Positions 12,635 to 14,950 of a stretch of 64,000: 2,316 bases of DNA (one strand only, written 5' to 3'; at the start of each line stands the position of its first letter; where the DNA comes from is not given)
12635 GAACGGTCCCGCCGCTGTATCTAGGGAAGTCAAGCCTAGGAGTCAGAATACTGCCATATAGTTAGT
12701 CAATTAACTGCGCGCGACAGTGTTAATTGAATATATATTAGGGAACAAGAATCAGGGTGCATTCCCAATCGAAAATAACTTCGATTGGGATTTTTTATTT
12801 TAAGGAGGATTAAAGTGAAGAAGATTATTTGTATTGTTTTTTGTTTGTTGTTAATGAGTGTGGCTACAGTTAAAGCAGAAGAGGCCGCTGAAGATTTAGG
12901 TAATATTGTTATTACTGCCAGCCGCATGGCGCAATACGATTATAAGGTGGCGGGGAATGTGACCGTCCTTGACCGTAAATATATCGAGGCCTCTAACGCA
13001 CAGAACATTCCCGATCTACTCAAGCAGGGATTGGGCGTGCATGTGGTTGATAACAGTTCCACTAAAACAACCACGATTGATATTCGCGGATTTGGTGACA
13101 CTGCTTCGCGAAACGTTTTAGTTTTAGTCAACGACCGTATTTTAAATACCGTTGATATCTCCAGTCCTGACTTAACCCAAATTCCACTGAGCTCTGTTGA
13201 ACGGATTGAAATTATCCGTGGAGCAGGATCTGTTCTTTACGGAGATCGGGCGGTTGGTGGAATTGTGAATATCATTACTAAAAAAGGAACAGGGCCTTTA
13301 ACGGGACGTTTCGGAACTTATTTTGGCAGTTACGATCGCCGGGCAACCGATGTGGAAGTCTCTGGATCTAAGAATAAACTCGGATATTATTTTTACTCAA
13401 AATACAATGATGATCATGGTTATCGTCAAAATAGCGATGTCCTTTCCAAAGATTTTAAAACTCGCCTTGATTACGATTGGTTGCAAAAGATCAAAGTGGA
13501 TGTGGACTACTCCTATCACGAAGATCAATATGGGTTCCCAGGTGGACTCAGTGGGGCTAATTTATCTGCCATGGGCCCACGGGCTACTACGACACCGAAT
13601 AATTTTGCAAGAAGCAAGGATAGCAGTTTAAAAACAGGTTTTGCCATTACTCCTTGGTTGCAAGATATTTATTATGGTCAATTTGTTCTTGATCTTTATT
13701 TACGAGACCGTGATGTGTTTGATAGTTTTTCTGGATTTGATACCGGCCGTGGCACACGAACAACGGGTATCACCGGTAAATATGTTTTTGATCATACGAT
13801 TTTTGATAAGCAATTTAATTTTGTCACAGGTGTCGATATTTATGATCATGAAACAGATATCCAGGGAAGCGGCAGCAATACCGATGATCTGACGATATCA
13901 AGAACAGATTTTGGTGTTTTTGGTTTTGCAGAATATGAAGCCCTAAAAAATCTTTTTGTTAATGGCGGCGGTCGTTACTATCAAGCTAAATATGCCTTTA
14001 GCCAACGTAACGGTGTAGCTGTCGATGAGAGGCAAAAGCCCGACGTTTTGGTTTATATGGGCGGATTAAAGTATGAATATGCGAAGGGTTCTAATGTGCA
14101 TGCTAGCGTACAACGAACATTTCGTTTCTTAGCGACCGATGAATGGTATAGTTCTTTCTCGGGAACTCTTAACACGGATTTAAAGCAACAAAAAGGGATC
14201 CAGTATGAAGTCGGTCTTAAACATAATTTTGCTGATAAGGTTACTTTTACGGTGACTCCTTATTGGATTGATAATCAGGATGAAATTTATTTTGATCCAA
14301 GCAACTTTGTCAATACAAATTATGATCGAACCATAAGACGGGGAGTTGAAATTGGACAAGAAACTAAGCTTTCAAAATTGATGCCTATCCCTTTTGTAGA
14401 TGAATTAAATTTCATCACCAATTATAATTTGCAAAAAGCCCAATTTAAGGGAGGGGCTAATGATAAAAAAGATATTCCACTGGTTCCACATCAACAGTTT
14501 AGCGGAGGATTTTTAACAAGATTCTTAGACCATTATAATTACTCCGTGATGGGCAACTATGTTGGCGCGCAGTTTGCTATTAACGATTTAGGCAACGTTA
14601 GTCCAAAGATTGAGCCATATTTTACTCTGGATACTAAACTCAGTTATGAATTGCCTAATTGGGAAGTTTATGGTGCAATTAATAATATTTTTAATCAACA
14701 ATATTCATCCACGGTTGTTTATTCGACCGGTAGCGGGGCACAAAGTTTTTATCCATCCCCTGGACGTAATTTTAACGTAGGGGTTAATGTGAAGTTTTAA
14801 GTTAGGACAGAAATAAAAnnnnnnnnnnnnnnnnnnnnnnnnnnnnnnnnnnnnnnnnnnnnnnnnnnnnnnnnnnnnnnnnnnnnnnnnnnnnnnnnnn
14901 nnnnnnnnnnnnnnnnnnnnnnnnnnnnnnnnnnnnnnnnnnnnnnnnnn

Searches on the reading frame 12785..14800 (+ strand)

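Call 9: search_protein_families(library=pfam, proteins=[window:12785-14800:+])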
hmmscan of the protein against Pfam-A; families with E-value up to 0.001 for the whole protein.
window:12785-14800:+ (671 aa): 3 families
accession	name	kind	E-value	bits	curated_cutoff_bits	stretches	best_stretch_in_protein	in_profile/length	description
PF00593.30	TonB_dep_Rec_b-barrel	-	1.7e-32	114.3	27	1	176-635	21-436/436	TonB dependent receptor-like, beta-barrel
PF07715.20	Plug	-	2.7e-22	79.8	23.9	1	54-160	4-107/107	TonB-dependent Receptor Plug Domain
PF13505.12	OMP_b-brl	-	6.5e-06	26.9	28.7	1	357-490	31-148/175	Outer membrane protein beta-barrel domain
